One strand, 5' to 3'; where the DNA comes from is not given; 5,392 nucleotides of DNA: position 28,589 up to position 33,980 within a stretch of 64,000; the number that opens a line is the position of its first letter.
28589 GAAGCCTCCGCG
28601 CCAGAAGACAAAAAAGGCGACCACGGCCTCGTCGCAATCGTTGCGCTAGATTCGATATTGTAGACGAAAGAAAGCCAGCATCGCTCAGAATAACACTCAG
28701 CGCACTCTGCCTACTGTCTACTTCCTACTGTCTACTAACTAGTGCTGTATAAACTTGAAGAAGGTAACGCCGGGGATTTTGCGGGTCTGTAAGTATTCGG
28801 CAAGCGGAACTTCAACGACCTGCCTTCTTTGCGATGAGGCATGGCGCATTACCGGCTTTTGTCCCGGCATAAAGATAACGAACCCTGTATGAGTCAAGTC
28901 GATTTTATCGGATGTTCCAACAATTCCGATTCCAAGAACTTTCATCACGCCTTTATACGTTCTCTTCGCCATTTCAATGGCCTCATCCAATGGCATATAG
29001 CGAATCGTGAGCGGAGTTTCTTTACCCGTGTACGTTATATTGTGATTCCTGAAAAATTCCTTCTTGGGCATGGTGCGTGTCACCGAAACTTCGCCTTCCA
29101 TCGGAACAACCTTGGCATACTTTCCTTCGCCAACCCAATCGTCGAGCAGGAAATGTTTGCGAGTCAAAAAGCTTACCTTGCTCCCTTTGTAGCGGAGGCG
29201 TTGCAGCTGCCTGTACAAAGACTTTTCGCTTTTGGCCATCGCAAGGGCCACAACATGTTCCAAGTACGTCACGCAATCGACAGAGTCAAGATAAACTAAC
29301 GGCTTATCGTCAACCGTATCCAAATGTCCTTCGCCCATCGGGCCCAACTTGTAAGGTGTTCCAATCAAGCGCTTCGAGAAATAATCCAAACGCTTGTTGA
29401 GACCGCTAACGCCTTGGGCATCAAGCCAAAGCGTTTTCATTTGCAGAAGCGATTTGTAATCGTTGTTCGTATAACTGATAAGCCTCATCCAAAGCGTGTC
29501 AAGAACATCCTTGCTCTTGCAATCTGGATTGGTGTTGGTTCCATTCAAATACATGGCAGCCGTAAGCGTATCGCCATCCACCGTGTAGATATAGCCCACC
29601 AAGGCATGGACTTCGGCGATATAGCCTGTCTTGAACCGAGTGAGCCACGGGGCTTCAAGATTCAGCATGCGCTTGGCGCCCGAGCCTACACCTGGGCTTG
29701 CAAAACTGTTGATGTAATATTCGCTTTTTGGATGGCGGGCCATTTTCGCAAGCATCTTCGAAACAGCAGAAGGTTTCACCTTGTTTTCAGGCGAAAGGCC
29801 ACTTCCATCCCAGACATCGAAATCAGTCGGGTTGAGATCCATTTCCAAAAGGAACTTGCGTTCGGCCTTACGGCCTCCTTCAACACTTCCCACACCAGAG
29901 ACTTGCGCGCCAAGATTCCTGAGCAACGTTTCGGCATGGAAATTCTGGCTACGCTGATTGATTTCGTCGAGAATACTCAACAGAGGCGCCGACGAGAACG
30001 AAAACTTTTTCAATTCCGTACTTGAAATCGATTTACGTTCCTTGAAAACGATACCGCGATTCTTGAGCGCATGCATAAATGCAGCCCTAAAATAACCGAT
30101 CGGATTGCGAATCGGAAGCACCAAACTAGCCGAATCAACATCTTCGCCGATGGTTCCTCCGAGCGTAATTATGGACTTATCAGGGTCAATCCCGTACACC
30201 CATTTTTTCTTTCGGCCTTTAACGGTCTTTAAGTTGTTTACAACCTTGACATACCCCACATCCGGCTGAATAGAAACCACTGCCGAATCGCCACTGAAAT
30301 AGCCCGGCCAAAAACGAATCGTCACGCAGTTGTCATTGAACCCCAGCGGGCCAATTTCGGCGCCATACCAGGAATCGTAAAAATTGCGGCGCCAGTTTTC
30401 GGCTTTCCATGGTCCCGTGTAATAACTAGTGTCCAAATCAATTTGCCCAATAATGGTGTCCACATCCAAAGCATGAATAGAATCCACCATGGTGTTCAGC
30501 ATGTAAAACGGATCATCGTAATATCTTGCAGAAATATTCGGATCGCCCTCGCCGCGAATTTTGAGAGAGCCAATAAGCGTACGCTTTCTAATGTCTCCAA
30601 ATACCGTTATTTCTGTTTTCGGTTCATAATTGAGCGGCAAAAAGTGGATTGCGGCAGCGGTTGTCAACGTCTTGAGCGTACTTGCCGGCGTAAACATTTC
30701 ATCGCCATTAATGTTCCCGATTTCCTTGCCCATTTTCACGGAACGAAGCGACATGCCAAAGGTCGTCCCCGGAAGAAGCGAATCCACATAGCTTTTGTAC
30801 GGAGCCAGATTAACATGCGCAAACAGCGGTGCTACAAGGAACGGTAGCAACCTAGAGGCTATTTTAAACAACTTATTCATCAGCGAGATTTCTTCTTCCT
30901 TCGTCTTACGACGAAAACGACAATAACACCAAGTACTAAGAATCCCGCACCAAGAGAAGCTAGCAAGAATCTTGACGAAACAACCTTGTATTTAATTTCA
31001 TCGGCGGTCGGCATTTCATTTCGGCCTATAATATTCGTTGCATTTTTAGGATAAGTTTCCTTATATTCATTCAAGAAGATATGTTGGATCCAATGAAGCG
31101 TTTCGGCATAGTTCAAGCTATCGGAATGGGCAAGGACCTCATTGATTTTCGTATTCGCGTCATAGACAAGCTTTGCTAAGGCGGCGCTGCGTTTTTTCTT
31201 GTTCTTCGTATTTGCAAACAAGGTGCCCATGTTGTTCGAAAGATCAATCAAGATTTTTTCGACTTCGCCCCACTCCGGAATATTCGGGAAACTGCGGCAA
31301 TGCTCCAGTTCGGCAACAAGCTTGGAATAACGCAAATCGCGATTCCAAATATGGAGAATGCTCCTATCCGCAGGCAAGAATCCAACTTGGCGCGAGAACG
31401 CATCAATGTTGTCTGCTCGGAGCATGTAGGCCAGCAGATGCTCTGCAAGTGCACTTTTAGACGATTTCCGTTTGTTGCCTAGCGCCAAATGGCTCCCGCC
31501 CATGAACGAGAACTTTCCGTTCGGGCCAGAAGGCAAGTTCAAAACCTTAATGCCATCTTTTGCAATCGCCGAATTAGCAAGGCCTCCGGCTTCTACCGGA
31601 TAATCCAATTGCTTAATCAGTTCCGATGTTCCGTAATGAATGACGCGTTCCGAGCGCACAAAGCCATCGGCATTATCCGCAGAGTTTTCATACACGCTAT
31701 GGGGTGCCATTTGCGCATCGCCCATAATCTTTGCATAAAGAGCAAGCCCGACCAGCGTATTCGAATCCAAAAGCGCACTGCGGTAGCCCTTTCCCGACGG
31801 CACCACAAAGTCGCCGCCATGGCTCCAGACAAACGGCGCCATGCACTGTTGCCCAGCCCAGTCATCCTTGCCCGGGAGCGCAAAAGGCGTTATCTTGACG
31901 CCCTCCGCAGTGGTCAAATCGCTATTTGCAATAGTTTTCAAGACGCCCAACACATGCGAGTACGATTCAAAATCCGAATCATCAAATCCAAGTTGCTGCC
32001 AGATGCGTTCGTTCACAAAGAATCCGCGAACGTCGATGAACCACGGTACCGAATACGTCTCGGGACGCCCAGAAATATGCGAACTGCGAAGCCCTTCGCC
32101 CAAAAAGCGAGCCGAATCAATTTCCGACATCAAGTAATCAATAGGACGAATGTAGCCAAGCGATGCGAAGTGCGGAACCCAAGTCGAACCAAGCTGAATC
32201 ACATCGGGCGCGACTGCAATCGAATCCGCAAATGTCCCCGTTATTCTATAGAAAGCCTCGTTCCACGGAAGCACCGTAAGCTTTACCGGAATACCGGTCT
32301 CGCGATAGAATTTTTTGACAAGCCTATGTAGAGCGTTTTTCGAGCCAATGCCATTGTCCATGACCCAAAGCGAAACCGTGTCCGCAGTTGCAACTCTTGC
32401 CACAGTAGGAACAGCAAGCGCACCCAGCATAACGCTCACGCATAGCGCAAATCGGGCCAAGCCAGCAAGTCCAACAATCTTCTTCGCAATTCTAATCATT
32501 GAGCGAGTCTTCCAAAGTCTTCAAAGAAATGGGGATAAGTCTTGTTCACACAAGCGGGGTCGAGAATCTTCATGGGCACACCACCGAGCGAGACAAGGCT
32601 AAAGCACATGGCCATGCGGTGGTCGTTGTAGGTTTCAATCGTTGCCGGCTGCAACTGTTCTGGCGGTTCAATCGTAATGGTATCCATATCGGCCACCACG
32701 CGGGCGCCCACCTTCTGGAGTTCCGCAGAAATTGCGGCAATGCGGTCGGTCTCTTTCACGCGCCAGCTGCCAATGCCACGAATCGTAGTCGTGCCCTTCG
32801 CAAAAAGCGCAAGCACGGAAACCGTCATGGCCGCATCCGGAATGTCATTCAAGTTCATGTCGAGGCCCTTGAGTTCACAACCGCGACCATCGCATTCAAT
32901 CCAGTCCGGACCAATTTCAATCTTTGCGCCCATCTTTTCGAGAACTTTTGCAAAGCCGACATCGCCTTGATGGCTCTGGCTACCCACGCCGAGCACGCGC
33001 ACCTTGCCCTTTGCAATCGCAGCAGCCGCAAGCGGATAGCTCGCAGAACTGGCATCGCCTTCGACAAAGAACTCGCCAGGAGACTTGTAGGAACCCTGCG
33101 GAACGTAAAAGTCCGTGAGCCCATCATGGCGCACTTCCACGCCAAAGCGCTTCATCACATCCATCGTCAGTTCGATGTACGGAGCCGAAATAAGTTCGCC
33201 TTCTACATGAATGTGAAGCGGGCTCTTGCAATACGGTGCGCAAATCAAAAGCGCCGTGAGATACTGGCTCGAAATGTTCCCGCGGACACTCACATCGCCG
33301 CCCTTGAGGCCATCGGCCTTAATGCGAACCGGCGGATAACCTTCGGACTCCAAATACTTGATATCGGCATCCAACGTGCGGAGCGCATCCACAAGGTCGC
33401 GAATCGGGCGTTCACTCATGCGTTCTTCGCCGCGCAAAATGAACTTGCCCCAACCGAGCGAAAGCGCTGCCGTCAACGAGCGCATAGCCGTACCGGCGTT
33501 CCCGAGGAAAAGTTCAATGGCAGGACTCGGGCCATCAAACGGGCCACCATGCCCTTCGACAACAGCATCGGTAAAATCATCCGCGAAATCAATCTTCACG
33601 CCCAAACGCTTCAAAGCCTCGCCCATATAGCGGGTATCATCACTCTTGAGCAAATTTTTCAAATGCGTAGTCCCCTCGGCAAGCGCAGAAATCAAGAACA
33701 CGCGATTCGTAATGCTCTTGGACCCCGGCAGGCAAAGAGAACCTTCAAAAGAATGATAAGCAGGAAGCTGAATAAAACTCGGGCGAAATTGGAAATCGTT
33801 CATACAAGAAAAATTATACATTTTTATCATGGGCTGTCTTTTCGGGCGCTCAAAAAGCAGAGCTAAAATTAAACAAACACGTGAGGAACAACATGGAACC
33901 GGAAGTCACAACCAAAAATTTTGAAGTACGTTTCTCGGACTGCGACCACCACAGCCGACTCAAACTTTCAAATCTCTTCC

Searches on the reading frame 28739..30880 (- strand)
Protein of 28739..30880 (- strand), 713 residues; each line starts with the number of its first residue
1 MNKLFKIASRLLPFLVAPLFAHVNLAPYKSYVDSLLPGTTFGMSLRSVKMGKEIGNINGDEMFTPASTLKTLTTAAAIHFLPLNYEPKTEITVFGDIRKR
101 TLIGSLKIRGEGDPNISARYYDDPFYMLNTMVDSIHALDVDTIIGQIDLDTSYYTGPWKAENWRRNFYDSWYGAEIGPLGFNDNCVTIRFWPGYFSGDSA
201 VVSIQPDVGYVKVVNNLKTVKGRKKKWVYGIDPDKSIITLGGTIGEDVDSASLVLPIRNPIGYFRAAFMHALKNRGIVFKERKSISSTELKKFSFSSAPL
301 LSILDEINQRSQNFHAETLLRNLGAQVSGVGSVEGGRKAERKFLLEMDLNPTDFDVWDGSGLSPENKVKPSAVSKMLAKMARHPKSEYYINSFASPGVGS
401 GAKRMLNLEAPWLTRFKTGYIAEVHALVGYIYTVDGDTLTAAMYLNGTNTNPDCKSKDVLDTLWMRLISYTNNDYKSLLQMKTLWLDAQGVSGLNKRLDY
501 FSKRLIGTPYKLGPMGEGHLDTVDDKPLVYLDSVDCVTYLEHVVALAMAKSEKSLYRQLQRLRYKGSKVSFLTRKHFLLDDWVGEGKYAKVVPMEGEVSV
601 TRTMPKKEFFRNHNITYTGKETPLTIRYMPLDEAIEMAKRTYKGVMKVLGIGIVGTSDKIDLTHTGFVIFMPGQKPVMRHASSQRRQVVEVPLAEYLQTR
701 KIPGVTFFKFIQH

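Call 16: search_protein_families(library=pfam, proteins=[window:28739-30880:-], max_evalue=0.001)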
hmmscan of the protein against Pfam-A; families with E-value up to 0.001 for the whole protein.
window:28739-30880:- (713 aa): 2 families
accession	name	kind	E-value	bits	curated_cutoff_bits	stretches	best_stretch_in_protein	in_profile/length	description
PF02113.21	Peptidase_S13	-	5.4e-61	207.1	22.8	1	34-458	12-435/444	D-Ala-D-Ala carboxypeptidase 3 (S13) family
PF07313.18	AmiA-like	-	1.3e-33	116.6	27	1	501-701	2-200/202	N-acetylmuramoyl-L-alanine amidase-like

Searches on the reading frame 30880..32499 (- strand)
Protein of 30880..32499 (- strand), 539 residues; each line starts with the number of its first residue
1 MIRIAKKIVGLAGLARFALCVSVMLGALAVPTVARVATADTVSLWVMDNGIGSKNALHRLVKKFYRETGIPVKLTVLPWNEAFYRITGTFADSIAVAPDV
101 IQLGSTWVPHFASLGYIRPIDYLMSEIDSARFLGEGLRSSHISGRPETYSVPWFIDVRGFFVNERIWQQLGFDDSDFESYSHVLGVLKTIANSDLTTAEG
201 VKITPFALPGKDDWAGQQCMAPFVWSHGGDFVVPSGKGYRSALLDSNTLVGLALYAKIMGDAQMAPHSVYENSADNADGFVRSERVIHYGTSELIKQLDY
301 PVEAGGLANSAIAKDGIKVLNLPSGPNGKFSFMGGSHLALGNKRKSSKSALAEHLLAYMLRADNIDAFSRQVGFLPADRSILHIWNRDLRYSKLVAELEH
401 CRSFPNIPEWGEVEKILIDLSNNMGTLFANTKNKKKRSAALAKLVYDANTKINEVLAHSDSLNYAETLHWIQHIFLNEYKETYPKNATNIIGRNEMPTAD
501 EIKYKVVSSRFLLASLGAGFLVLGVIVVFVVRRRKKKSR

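Call 16: search_protein_families(library=pfam, proteins=[window:30880-32499:-], max_evalue=0.001)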
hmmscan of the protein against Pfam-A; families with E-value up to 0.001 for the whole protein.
window:30880-32499:- (539 aa): 2 families
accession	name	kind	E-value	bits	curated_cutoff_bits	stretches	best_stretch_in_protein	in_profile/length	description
PF01547.30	SBP_bac_1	-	5.9e-13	49.9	26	1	56-363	9-304/307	Bacterial extracellular solute-binding protein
PF13416.11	SBP_bac_8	-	1.1e-11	45.6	27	1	60-378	2-262/279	Bacterial extracellular solute-binding protein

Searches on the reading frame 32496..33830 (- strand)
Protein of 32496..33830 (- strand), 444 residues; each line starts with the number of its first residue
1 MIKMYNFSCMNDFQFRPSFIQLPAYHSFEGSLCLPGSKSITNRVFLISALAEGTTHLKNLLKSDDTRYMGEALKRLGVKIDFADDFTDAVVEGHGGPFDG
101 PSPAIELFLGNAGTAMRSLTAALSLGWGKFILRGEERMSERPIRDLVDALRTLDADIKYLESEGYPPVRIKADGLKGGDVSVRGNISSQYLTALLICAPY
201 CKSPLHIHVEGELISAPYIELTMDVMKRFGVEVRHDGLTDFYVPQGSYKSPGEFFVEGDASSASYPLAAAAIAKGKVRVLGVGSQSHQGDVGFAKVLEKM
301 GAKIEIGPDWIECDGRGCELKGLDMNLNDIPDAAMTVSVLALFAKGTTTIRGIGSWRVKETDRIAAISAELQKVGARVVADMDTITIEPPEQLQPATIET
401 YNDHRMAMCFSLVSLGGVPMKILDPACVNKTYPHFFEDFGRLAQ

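Call 16: search_protein_families(library=pfam, proteins=[window:32496-33830:-], max_evalue=0.001)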
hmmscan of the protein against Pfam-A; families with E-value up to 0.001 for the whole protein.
window:32496-33830:- (444 aa): 1 family
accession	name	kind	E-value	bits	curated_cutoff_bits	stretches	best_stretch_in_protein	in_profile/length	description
PF00275.25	EPSP_synthase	-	1.5e-124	416.4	22.8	1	28-438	7-416/417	EPSP synthase (3-phosphoshikimate 1-carboxyvinyltransferase)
